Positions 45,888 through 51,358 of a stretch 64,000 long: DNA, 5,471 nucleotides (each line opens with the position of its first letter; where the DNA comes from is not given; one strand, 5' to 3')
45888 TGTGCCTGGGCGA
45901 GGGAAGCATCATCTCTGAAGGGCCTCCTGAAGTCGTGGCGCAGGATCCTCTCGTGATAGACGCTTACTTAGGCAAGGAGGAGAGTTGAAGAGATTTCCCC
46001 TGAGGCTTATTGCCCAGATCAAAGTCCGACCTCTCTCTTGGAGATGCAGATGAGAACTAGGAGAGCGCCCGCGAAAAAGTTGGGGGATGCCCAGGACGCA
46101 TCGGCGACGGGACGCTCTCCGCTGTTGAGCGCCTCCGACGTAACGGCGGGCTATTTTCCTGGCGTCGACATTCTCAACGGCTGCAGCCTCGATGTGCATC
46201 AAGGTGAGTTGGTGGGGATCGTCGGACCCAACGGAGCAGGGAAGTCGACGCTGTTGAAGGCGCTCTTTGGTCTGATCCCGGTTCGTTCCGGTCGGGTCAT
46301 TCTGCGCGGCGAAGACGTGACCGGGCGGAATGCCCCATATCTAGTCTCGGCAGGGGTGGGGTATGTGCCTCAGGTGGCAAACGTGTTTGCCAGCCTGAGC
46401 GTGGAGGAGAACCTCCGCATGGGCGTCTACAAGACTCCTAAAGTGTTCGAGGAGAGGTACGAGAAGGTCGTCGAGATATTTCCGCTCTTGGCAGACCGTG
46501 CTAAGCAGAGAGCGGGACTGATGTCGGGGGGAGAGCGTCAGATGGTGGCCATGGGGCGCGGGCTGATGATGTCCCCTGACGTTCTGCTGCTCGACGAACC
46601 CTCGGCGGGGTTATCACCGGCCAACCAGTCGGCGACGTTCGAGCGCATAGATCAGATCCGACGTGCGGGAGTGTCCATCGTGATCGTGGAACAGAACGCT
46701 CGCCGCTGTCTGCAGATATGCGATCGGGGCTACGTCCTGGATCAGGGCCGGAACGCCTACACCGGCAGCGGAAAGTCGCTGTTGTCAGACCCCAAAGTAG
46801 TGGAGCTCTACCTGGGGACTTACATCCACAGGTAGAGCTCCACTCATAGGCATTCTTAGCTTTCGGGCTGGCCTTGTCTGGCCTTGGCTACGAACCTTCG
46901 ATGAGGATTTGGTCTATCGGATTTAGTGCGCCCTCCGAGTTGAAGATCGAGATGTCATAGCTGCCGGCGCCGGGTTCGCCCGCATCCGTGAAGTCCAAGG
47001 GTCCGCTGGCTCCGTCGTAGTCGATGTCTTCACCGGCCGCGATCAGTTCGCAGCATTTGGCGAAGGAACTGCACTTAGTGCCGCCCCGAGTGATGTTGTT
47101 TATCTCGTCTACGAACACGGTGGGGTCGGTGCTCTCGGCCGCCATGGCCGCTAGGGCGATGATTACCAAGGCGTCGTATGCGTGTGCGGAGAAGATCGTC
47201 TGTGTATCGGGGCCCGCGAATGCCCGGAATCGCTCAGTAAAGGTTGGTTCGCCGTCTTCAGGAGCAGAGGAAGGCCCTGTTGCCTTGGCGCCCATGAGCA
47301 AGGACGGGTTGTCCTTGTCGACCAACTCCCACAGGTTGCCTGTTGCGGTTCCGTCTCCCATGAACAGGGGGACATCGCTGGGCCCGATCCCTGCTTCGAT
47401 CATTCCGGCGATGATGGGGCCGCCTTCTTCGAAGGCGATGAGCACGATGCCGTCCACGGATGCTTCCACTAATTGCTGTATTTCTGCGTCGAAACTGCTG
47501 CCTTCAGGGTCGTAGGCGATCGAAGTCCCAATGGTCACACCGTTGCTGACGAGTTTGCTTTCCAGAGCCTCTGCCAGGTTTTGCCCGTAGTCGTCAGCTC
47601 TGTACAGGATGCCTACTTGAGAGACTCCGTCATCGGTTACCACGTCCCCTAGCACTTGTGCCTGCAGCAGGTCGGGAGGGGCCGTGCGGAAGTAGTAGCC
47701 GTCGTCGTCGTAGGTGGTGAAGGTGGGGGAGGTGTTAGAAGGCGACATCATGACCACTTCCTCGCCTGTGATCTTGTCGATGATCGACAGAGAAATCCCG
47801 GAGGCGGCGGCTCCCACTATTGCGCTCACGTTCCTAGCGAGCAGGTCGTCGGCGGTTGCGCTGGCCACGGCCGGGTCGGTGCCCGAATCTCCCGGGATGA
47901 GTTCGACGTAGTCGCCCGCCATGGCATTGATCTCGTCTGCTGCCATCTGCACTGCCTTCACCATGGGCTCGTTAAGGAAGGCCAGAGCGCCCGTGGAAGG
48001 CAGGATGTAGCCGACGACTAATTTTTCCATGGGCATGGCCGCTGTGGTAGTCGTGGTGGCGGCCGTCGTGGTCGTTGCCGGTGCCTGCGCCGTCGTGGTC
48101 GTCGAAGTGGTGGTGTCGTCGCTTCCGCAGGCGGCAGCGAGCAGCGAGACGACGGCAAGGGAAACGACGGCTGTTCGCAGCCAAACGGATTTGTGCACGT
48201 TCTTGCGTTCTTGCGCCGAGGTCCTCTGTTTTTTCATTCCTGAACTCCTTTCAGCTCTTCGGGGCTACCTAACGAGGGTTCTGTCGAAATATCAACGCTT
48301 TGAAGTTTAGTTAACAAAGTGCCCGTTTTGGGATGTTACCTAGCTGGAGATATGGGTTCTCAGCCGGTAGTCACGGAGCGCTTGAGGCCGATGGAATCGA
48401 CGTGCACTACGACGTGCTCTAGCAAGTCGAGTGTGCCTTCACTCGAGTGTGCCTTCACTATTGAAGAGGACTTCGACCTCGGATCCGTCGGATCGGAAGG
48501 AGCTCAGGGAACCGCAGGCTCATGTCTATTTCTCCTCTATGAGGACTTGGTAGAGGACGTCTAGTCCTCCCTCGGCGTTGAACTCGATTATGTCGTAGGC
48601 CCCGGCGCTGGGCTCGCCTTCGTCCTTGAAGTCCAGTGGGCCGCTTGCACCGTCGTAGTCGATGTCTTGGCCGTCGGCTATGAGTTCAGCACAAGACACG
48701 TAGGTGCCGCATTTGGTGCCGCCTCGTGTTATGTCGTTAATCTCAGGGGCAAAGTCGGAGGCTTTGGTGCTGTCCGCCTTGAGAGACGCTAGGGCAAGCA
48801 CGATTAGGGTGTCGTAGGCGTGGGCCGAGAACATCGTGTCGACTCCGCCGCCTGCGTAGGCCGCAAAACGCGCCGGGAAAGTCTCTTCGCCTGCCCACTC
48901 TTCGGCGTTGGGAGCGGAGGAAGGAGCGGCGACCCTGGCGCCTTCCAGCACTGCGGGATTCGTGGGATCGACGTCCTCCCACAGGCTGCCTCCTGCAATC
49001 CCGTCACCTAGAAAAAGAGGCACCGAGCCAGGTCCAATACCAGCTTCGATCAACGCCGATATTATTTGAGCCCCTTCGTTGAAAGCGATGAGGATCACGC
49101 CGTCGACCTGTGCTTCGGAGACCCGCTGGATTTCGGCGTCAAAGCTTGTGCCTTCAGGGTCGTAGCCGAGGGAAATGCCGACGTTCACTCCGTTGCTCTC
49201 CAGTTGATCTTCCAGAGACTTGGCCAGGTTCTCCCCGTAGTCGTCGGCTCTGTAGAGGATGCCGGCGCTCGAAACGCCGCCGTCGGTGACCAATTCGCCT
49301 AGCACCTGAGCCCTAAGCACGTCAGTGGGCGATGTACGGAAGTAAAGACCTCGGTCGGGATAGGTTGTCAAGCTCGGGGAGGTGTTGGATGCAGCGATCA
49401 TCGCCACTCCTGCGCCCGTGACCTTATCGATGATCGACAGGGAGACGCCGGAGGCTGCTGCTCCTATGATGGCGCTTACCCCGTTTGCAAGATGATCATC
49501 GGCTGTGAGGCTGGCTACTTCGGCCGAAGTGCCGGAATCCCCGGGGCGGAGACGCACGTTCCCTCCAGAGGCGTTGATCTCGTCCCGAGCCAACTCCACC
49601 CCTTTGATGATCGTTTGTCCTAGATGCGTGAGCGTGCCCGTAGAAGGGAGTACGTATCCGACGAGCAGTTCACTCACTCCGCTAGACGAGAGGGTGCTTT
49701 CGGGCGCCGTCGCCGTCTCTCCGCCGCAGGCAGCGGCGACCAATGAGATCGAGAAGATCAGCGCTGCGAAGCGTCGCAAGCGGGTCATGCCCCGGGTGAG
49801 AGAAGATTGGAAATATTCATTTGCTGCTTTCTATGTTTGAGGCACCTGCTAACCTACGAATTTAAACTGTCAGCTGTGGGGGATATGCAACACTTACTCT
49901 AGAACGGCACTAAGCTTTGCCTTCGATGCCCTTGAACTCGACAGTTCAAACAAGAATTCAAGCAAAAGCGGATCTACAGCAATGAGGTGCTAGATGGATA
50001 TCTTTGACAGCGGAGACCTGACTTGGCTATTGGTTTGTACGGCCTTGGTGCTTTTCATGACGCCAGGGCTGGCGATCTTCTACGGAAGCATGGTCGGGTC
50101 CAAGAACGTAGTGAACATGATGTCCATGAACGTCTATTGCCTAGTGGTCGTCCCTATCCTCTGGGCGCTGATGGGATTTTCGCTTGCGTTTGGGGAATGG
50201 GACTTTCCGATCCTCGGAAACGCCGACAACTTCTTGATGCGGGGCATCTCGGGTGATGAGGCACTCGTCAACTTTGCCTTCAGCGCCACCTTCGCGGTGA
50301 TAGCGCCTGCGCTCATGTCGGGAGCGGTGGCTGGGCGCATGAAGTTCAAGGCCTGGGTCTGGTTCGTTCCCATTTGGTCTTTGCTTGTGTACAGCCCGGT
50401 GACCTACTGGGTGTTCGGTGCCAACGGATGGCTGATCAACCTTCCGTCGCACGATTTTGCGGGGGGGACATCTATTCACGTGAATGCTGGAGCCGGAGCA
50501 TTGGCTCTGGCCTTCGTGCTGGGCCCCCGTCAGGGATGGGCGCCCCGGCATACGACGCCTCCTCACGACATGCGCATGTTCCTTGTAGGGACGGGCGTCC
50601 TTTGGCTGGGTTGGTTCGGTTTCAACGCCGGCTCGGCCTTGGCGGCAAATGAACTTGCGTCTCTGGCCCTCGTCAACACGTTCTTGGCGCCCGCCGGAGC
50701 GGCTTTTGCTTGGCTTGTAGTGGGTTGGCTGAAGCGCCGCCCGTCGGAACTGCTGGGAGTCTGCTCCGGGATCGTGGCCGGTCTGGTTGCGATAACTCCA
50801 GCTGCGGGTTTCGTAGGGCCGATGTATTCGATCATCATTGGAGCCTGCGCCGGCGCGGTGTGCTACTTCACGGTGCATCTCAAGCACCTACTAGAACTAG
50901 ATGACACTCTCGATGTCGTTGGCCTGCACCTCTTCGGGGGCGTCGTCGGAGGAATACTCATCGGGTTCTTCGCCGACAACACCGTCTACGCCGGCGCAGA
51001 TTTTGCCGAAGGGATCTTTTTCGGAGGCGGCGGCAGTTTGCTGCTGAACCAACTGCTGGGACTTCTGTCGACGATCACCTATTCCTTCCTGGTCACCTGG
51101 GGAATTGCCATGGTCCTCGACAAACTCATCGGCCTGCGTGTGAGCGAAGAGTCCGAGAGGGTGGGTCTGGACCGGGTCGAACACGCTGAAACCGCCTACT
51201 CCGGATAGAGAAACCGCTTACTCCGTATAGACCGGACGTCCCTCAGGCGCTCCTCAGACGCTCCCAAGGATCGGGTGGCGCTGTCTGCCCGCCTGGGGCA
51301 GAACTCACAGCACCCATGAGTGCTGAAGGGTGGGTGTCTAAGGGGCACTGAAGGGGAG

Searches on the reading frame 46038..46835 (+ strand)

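Call 73: search_protein_families(library=pfam, proteins=[window:46038-46835:+], max_evalue=0.0001)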
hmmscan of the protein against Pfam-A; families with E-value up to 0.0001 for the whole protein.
window:46038-46835:+ (265 aa): 4 families
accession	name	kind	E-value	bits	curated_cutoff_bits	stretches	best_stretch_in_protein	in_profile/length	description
PF00005.33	ABC_tran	-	2.2e-31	109.7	25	1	46-189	1-136/137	ABC transporter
PF13304.12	AAA_21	-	3.6e-09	37.6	27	1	59-79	2-22/304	AAA domain, putative AbiEii toxin, Type IV TA system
PF02463.25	SMC_N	-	1.6e-05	24.9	40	0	57-208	25-187/220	RecF/RecN/SMC N terminal domain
PF13555.12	AAA_29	-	2.7e-05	24.3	27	0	51-78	17-44/61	P-loop containing region of AAA domain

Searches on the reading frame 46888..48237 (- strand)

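Call 73: search_protein_families(library=pfam, proteins=[window:46888-48237:-], max_evalue=0.0001)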
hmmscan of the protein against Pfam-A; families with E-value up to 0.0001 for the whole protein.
window:46888-48237:- (449 aa): 3 families
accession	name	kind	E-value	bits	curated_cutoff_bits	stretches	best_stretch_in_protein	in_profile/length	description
PF13458.12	Peripla_BP_6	-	5.4e-38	132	31.7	1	74-418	3-324/343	Periplasmic binding protein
PF01094.35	ANF_receptor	-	4.6e-29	102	25.4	1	94-429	4-347/353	Receptor family ligand binding region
PF13433.12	Peripla_BP_5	-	5.6e-05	22.8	27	0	75-147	3-79/363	Periplasmic binding protein domain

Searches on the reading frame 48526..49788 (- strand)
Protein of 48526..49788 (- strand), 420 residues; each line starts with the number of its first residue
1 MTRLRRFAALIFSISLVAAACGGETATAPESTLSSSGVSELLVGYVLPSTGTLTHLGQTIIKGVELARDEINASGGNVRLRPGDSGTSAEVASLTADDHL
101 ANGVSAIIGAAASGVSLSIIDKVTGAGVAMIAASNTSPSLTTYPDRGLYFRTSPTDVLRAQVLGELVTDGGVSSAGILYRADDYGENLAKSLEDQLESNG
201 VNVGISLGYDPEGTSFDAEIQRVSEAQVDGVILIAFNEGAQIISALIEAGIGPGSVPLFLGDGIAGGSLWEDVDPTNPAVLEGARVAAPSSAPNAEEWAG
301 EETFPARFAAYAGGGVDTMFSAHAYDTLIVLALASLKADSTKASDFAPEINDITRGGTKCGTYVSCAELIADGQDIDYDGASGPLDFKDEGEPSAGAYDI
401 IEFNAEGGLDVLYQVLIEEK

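Call 73: search_protein_families(library=pfam, proteins=[window:48526-49788:-], max_evalue=0.0001)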
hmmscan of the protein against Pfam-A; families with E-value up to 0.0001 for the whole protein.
window:48526-49788:- (420 aa): 2 families
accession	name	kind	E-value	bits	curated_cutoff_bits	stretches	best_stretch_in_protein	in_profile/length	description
PF13458.12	Peripla_BP_6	-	6.5e-32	112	31.7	1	43-388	4-323/343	Periplasmic binding protein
PF01094.35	ANF_receptor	-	5.2e-28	98.6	25.4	1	64-404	6-351/353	Receptor family ligand binding region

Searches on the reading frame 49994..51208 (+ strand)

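Call 76: search_protein_families(library=pfam, proteins=[window:49994-51208:+], max_evalue=0.0001)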
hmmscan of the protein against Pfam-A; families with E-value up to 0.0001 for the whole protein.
window:49994-51208:+ (404 aa): 1 family
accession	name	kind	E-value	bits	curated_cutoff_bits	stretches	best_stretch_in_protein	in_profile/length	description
PF00909.26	Ammonium_transp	-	1e-115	387.1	23.2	1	11-402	2-399/399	Ammonium Transporter Family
